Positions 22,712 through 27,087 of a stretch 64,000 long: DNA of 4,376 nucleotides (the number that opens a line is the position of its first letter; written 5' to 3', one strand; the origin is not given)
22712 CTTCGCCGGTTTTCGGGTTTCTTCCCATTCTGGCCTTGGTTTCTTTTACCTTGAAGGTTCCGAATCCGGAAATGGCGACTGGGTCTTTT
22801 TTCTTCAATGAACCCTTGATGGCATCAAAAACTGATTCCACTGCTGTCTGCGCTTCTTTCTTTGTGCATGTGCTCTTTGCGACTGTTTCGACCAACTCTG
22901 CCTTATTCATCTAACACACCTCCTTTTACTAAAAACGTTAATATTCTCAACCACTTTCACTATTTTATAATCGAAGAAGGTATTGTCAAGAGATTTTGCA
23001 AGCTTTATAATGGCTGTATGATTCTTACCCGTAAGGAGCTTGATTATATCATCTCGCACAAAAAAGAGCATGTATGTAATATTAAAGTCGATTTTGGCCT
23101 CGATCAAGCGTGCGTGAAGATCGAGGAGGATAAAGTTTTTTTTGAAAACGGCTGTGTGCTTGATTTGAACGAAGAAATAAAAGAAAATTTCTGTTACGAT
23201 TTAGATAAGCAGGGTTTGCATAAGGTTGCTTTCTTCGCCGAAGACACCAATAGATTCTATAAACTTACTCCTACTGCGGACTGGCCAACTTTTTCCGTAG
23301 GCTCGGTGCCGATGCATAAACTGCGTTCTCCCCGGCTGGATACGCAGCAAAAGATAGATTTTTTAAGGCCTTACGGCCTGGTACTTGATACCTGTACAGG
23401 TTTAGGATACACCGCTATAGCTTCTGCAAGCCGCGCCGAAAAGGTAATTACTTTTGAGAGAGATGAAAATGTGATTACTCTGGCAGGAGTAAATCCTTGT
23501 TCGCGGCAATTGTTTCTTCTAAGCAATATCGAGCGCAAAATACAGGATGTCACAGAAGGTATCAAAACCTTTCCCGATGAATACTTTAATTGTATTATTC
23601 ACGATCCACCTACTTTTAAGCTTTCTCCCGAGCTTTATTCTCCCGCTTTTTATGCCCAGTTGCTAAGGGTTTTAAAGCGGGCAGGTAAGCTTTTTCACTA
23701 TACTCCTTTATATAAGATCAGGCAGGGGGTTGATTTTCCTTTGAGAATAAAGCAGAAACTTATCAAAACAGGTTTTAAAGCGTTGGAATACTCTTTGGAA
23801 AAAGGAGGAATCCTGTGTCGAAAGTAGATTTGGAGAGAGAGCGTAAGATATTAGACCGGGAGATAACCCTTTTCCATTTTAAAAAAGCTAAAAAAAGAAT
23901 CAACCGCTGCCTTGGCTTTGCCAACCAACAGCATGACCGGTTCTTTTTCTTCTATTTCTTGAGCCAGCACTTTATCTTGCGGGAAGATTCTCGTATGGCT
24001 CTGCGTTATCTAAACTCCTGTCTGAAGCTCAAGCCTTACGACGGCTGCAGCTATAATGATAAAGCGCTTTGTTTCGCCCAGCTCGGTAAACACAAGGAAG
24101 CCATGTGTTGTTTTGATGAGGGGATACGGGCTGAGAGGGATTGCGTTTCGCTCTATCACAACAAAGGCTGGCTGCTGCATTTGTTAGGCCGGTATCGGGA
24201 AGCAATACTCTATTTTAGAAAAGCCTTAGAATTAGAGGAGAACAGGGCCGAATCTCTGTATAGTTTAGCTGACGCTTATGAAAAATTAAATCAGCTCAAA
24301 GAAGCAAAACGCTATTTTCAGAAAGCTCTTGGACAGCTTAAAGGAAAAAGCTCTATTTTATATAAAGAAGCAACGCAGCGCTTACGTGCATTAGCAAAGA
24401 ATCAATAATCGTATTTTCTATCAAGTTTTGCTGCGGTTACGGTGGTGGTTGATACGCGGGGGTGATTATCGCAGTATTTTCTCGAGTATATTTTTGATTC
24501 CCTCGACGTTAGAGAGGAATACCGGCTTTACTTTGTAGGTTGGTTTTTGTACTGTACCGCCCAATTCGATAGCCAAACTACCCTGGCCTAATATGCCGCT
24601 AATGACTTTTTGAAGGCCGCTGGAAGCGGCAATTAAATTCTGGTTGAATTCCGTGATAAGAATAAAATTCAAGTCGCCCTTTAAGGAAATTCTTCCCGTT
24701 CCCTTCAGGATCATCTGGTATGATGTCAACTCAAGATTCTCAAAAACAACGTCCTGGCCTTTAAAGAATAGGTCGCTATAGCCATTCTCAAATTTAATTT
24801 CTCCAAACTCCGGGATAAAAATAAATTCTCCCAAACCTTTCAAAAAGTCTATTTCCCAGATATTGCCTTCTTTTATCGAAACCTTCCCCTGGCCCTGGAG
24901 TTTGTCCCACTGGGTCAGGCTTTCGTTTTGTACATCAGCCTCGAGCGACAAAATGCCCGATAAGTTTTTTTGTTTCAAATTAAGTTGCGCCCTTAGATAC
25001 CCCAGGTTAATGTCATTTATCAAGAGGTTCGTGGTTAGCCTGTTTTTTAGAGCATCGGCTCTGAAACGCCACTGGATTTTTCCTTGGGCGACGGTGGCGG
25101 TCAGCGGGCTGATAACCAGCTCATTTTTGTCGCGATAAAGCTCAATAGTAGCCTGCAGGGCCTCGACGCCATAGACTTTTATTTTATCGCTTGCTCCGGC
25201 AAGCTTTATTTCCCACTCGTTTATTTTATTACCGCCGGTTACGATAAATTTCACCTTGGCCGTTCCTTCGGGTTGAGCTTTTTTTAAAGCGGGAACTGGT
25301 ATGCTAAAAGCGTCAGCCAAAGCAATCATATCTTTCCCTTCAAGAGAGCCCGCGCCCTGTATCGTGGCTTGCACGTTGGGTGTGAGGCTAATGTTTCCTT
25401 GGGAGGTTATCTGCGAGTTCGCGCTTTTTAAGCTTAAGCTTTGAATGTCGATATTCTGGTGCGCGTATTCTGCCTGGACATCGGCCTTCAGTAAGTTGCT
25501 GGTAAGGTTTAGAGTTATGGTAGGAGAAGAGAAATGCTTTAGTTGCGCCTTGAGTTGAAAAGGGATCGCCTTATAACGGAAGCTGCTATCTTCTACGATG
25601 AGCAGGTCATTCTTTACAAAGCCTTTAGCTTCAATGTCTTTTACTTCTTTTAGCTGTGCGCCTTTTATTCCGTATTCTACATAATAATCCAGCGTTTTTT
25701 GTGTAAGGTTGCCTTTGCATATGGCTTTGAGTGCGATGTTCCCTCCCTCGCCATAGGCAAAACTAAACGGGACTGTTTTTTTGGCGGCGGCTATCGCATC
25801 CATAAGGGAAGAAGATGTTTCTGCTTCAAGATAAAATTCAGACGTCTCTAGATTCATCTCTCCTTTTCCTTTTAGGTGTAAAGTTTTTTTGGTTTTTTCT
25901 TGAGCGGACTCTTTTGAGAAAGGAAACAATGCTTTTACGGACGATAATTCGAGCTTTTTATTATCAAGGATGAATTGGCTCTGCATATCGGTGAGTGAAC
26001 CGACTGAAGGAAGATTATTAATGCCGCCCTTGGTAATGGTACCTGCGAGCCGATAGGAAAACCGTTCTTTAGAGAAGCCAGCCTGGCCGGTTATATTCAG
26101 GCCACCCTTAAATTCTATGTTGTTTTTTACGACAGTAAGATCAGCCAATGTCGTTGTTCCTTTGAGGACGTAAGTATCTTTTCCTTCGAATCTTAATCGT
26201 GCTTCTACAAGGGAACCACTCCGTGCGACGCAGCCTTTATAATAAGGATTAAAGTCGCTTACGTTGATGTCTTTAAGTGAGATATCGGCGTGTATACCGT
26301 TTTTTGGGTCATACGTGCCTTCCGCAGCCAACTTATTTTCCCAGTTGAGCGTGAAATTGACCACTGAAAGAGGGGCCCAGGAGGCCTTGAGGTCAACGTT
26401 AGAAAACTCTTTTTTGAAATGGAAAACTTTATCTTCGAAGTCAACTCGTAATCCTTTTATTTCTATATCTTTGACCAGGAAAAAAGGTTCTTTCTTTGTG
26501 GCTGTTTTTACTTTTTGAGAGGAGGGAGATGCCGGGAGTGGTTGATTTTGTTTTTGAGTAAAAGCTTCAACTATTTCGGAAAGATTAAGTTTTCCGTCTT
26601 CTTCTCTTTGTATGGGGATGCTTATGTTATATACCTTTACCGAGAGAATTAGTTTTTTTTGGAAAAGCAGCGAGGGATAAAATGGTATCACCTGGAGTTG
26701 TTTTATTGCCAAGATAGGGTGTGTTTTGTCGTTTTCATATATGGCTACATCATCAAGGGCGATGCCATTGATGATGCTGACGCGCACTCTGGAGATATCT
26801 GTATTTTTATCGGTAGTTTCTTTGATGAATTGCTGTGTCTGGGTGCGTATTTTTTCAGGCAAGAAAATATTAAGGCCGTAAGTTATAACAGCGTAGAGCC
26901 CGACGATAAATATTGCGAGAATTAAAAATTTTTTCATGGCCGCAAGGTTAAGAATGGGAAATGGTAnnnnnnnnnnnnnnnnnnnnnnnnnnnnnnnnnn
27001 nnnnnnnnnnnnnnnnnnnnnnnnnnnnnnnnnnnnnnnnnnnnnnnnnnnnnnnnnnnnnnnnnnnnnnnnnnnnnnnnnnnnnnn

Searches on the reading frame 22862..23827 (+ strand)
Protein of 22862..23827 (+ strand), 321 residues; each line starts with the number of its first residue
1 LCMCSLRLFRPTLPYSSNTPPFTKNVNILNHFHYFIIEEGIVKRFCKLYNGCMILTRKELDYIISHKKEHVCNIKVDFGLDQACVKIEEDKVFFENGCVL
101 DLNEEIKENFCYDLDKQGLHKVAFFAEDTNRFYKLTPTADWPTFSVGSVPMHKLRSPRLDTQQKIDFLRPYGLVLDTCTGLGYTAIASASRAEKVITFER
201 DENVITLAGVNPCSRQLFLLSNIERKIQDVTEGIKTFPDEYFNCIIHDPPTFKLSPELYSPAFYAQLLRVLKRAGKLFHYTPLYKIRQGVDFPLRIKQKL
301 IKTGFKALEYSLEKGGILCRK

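Call 46: search_protein_families(library=pfam, proteins=[window:22862-23827:+])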
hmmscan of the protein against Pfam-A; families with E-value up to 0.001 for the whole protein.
window:22862-23827:+ (321 aa): 1 family
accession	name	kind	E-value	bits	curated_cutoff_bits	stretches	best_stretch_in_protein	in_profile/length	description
PF05430.17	Methyltransf_30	-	0.00021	21.7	22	1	226-289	36-98/124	S-adenosyl-L-methionine-dependent methyltransferase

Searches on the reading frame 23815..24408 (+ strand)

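Call 46: search_protein_families(library=pfam, proteins=[window:23815-24408:+])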
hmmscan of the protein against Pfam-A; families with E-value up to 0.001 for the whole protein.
window:23815-24408:+ (197 aa): 16 families
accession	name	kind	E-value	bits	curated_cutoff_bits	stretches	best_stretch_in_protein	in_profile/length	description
PF13181.12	TPR_8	-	5.6e-20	70.2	25.7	2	112-143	2-33/34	Tetratricopeptide repeat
PF00515.34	TPR_1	-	4.7e-18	64.6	27.8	2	113-143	3-33/34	Tetratricopeptide repeat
PF07719.23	TPR_2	-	2.7e-16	58.7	27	2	113-143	3-33/34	Tetratricopeptide repeat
PF13424.12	TPR_12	-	1.4e-14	54.4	30.1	2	112-140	46-74/77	Tetratricopeptide repeat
PF13431.12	TPR_17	-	3.1e-12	46.2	24.4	1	133-165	1-33/34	Tetratricopeptide repeat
PF14559.12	TPR_19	-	1.5e-11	44.8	25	1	124-174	4-54/68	Tetratricopeptide repeat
PF13176.12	TPR_7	-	5.1e-09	35.9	27.9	1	114-144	2-32/36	Tetratricopeptide repeat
PF13374.12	TPR_10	-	1.2e-08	35.1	27.5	0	112-140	3-31/42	Tetratricopeptide repeat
PF13371.12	TPR_9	-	1.4e-08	35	35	0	54-101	6-53/73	Tetratricopeptide repeat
PF13414.12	TPR_11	-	1.6e-08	34.6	26.8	1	121-158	4-41/42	TPR repeat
PF13428.12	TPR_14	-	2.6e-08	34.2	23.5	0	146-176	2-32/44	Tetratricopeptide repeat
PF12895.13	ANAPC3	-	5.2e-07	30.3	27.2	1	125-178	3-55/82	Anaphase-promoting complex, cyclosome, subunit 3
PF13432.12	TPR_16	-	5.6e-07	30.3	32.7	1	124-174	10-60/65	Tetratricopeptide repeat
PF12569.14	NatA_aux_su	-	8.4e-05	22.1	33.3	0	43-102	192-251/515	N-terminal acetyltransferase A, auxiliary subunit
PF13174.12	TPR_6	-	0.00029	21.7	26.3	0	146-172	1-27/33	Tetratricopeptide repeat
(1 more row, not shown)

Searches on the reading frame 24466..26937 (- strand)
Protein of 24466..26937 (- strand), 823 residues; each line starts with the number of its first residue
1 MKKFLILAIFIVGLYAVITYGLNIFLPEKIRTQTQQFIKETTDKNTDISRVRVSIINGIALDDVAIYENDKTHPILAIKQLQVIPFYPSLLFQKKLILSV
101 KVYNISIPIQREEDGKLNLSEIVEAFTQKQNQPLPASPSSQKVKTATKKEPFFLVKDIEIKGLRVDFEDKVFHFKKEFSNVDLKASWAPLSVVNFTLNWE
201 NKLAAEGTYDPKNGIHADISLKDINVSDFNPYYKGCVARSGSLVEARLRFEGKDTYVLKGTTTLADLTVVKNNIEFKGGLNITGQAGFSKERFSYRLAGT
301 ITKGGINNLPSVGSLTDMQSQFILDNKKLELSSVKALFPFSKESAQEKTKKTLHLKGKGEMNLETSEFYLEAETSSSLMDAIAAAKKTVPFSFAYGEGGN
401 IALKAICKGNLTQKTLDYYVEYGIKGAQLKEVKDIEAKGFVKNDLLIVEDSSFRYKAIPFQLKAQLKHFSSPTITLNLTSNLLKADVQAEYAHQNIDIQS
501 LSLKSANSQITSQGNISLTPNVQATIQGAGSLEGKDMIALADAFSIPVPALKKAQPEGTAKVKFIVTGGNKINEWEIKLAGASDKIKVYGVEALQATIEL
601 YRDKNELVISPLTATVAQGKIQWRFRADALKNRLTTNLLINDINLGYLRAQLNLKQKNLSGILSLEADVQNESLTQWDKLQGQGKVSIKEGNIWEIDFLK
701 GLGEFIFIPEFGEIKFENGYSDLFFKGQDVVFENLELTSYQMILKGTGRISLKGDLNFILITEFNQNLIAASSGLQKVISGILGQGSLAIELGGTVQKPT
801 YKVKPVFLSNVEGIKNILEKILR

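Call 46: search_protein_families(library=pfam, proteins=[window:24466-26937:-])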
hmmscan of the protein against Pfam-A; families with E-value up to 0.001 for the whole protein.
window:24466-26937:- (823 aa): 1 family
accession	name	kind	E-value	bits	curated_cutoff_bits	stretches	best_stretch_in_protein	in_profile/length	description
PF05359.17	DUF748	-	1.1e-20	73.8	50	1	7-688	17-584/1037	Domain of Unknown Function (DUF748)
